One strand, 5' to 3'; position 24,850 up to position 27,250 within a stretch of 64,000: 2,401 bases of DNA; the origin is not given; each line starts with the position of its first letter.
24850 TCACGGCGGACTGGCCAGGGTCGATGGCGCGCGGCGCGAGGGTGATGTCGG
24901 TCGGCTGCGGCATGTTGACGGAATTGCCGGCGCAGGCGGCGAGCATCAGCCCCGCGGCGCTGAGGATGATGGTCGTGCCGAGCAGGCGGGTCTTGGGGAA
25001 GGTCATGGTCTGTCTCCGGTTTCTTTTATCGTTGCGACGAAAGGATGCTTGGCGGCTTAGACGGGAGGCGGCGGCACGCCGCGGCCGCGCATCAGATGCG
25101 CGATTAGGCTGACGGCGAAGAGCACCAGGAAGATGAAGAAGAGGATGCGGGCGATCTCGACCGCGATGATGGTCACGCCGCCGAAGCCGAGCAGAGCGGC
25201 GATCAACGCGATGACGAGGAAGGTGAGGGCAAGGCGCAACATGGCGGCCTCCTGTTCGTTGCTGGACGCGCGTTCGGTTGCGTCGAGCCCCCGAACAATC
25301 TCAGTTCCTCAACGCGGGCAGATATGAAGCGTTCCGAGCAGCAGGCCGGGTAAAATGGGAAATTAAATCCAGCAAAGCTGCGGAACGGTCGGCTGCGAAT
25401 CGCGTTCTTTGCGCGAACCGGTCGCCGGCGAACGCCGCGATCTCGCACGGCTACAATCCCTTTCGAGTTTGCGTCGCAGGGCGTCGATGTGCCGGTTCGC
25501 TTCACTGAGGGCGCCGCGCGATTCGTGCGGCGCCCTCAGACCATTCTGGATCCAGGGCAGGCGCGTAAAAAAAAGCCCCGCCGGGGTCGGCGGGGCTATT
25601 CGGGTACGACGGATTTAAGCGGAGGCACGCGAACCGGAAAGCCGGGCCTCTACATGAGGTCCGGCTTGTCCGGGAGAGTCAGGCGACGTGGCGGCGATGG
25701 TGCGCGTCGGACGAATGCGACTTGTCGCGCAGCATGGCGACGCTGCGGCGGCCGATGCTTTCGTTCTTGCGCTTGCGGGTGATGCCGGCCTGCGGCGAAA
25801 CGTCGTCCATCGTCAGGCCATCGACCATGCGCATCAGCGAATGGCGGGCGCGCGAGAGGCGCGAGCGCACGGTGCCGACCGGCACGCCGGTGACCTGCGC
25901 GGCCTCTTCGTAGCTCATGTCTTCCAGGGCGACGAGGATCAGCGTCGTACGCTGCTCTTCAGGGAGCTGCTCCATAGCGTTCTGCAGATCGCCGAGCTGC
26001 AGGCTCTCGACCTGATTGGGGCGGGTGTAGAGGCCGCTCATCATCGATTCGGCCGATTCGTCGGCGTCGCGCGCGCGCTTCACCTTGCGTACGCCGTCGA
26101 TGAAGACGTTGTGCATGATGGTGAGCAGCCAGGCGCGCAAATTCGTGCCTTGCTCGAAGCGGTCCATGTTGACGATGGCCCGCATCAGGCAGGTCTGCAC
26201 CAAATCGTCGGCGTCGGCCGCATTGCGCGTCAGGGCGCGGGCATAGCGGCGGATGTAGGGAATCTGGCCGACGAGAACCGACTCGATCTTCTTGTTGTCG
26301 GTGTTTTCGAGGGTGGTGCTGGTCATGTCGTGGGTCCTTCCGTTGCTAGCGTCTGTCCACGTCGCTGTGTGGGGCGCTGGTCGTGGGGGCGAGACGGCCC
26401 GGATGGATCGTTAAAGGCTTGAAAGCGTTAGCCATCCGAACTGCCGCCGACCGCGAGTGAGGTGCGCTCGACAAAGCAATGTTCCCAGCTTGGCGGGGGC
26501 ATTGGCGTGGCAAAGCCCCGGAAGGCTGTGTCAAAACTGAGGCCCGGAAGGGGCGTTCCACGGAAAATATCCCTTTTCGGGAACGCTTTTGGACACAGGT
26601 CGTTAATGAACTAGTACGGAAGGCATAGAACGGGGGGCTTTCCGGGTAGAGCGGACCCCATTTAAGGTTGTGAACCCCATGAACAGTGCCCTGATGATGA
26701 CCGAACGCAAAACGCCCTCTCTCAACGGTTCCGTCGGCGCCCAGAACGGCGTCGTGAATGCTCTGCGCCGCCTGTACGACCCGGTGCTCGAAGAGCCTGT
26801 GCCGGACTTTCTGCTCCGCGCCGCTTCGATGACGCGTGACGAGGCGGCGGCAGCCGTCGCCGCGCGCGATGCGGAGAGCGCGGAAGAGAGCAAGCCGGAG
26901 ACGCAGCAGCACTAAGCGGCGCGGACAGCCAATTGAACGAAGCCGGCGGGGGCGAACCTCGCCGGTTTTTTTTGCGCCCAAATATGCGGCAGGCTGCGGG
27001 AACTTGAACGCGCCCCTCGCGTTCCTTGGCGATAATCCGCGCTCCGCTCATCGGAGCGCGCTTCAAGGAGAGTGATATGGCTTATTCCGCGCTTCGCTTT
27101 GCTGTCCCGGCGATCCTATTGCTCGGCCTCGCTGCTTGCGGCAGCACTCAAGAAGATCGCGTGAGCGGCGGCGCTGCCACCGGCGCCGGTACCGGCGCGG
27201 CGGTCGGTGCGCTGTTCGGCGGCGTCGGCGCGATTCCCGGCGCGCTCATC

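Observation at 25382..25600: Orphan perfect EcfG promoter driving a structured non-coding region: candidate general-stress small RNA or antisense regulator of ecfG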

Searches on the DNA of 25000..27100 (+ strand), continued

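Call 73: search_with_rna_model(model_id=R3, sources=[window, L131, L135, L136, L137, L138, L139, L140, L185, L186, L187, L188, L189, L190, L191, L192, L193, L194, L195, L196, L197, L198, L199, L200, L201, L202, L203, L204, L205, L206, L207, L208, L209, L210, L211, L212, L213, L214, L215, L216, L217, L218, L219, L220, L221, L222, L223, L224, L225, L226, L227, L228, L229, L230, L231, L232, L233, L234, L235, L236, L237, L238, L239, L240, L241, L242, L243, L244, L245, L246, L247, L248, L249, L250, L251, L252, L253, L254, L255, L256, L257, L258, L259, L260, L261, L262, L263, L264], max_evalue=0.01)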
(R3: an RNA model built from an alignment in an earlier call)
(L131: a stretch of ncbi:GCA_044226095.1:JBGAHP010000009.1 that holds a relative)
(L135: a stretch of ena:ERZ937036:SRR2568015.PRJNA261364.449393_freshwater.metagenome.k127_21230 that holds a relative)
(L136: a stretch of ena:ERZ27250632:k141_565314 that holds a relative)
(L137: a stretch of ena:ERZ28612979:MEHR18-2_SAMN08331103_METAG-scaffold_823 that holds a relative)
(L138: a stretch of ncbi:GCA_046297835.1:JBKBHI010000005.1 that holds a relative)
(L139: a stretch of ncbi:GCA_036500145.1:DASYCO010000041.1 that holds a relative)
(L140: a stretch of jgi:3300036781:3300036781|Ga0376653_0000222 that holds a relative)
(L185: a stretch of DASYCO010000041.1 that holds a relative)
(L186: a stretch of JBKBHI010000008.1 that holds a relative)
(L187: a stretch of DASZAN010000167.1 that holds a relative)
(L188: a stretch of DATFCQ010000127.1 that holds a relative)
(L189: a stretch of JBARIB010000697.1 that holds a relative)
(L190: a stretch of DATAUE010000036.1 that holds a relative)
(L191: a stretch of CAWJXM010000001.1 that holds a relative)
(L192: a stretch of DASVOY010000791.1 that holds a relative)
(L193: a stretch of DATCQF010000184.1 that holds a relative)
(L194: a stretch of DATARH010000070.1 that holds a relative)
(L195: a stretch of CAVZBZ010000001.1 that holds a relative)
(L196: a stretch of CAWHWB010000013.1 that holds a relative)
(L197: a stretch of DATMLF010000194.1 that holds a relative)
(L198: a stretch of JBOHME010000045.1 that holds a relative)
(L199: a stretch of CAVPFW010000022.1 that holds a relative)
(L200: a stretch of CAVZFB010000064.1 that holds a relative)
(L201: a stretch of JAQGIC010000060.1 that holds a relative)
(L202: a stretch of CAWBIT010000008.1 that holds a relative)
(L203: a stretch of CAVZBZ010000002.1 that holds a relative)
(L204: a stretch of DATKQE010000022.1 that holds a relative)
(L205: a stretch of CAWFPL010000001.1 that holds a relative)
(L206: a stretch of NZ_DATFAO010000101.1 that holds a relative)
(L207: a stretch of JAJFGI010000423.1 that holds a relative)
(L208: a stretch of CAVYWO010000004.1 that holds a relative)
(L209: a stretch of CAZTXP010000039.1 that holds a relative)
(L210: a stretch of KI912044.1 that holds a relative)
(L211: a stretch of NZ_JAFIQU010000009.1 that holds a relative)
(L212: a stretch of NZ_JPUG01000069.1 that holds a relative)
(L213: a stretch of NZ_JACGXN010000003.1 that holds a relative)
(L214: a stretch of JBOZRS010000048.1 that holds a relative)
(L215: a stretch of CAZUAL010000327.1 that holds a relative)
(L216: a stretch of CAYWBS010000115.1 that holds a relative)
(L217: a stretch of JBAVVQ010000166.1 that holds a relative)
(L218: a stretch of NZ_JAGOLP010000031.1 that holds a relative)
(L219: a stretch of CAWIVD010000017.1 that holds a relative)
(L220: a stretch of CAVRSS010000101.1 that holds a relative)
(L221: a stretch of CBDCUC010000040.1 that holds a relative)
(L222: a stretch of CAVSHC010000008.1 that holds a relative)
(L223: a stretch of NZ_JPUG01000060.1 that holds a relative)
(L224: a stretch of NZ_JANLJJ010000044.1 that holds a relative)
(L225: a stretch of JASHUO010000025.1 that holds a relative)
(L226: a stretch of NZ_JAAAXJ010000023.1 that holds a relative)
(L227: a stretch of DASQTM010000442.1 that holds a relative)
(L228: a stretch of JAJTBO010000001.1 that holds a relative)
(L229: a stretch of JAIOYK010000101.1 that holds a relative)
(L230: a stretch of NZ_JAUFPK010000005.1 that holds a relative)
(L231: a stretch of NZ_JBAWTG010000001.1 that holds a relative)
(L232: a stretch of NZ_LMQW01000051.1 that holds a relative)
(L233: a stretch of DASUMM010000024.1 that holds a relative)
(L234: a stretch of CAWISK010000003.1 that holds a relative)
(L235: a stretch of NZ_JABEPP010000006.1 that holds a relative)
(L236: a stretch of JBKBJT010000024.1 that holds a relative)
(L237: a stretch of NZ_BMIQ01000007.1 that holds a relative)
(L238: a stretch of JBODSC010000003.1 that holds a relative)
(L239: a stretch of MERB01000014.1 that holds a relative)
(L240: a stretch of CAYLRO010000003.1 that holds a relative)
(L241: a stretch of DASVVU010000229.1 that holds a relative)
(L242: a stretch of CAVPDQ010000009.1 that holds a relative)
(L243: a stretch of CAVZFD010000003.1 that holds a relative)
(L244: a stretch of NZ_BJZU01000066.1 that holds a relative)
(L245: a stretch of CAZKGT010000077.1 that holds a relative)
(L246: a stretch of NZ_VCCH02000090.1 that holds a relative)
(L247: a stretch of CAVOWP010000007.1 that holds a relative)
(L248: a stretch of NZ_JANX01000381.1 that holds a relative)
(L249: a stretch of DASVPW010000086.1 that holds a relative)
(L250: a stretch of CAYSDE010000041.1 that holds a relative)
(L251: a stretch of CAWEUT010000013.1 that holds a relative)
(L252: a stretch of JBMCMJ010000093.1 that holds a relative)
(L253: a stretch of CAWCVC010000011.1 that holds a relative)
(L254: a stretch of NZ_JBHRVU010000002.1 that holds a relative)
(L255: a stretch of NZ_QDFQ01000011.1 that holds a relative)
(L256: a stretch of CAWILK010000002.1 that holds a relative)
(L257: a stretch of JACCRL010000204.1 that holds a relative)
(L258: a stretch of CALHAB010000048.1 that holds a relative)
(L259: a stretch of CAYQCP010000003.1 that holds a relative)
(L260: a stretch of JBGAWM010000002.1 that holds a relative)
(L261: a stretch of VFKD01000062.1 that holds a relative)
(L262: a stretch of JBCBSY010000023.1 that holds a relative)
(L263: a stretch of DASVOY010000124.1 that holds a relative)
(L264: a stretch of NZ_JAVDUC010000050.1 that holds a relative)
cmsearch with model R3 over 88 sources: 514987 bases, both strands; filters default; matches with E-value up to 0.01: 8.
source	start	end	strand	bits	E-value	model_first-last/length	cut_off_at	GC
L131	3142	3262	+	103.4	4.8e-27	1-126/126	no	0.63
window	25565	25685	-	102.5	8.8e-27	1-126/126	no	0.64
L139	3119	3225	+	31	1.9e-06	1-126/126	no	0.61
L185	3050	3156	+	31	1.9e-06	1-126/126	no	0.61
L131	1382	1478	+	23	0.00035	1-126/126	no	0.64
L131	3227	3264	-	21.1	0.0012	82-120/126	no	0.61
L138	3078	3191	+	18.7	0.0058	1-126/126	no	0.61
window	25564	25600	+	18.7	0.006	82-120/126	no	0.62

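Call 74: search_with_rna_model(model_id=R3, sources=[L139, L138, L136, L135, L137], max_evalue=1, show_alignments=3)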
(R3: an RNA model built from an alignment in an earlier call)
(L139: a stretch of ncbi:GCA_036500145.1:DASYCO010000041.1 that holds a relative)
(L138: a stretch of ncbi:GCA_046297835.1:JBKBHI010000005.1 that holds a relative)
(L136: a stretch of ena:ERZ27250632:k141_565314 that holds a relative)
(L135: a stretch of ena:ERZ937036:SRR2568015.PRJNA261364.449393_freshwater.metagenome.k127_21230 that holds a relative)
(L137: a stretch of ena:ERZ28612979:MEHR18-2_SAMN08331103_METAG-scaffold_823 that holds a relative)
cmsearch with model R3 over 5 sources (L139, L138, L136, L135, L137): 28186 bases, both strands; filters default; matches with E-value up to 1: 3.
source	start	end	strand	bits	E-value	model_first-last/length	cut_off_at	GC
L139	3119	3225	+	31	1e-07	1-126/126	no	0.61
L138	3078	3191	+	18.7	0.00032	1-126/126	no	0.61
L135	3158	3199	-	17.3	0.00079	78-120/126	no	0.55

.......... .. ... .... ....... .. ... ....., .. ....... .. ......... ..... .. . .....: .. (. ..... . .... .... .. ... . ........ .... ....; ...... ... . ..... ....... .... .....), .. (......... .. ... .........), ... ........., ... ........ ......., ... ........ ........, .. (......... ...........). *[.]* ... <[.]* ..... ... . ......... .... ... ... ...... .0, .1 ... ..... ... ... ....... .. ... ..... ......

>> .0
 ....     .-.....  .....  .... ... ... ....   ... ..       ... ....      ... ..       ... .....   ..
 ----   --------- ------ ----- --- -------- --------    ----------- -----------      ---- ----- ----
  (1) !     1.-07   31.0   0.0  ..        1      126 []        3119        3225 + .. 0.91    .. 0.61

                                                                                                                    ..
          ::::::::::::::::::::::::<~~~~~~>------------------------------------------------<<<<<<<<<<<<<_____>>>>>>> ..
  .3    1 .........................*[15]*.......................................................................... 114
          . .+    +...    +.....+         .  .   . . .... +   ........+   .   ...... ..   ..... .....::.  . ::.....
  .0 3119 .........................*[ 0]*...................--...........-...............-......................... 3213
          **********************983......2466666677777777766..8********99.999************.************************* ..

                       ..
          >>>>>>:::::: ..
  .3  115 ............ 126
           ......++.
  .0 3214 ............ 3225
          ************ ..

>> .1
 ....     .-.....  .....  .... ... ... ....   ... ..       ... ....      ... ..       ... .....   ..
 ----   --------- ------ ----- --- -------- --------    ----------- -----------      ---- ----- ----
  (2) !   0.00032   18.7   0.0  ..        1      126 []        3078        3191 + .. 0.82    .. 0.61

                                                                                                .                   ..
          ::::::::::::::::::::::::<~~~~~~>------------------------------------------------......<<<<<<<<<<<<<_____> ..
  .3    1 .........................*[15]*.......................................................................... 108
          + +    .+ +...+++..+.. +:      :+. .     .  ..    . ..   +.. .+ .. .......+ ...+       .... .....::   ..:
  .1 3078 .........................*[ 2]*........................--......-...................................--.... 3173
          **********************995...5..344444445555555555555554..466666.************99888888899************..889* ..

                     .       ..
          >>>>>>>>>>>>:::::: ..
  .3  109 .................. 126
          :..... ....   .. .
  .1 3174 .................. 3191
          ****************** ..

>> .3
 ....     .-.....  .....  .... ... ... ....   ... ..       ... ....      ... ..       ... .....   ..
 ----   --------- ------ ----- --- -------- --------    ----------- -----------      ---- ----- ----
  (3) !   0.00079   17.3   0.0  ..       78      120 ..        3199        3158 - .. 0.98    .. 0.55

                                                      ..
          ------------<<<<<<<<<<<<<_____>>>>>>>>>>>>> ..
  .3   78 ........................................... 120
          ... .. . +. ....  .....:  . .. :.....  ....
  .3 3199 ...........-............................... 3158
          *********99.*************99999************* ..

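Call 77: search_with_rna_model(model_id=R1, sources=[L265, L266, L267, L268], max_evalue=0.001, show_alignments=2)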
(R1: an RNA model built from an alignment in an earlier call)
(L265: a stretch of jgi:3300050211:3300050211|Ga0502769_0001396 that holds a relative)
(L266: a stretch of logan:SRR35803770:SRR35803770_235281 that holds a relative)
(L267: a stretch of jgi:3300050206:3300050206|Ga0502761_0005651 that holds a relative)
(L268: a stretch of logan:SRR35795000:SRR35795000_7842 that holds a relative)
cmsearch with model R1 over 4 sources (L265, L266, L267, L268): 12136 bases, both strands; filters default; matches with E-value up to 0.001: 12.
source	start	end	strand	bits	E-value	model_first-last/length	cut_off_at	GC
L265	2223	2425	-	161.7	6.5e-44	1-227/227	no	0.64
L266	2223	2325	-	61.3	2.2e-16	125-227/227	5'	0.62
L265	2296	2331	+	40.9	9e-11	119-154/227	no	0.72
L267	2227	2343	-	36.6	1.4e-09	1-227/227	no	0.64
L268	1550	1666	-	36.6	1.4e-09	1-227/227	no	0.64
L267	2200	2266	+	24.8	2.4e-06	1-227/227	no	0.6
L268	1523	1589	+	24.8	2.4e-06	1-227/227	no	0.6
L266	2296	2325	+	24.5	2.9e-06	119-148/227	3'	0.77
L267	384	450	-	23.4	5.6e-06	1-227/227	no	0.58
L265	2033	2262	+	18.6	0.00012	1-227/227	no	0.65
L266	2033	2262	+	18.6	0.00012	1-227/227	no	0.65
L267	345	423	+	18.4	0.00013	1-227/227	no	0.65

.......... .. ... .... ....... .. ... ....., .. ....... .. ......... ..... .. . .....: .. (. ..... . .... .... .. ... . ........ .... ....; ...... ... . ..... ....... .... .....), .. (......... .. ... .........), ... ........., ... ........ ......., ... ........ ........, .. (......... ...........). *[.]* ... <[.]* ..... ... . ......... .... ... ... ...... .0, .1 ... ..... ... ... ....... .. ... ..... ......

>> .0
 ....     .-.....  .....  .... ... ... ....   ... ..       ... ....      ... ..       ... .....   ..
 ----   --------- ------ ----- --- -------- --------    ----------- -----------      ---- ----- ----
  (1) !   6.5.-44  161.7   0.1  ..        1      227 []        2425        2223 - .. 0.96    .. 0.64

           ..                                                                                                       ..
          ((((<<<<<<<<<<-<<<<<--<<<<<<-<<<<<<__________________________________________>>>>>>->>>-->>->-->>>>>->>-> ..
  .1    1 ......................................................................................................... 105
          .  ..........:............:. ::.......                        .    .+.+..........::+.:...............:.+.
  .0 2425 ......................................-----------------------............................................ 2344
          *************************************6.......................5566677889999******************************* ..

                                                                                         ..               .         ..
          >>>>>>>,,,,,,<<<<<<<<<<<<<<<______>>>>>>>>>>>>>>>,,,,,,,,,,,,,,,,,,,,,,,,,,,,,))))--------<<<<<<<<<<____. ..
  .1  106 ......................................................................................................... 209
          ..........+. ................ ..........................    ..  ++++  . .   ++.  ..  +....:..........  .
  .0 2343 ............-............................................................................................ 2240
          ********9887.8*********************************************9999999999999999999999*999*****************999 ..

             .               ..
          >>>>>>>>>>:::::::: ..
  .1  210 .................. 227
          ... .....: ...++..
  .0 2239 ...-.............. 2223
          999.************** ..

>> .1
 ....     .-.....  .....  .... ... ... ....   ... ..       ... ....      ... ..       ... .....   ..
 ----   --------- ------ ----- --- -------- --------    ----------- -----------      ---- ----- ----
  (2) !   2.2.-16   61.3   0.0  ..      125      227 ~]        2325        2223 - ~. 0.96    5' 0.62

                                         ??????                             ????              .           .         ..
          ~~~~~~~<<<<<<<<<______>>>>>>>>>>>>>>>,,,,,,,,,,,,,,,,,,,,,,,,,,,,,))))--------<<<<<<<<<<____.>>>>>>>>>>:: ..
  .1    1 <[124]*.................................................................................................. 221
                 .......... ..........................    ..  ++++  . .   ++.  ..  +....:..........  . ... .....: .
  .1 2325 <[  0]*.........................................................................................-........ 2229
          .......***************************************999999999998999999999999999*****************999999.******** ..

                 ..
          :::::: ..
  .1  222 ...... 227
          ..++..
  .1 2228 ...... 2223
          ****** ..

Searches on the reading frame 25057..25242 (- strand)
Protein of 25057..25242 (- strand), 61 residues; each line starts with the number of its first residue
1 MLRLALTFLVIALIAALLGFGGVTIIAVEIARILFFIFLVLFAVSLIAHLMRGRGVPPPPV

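Call 17: search_protein_families(library=pfam, proteins=[window:25057-25242:-])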
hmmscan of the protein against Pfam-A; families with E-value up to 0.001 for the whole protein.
window:25057-25242:- (61 aa): 1 family
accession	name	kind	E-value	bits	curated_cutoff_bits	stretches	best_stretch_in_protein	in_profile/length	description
PF07043.18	DUF1328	-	8.9e-13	48.8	27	1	6-44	1-39/39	Protein of unknown function (DUF1328)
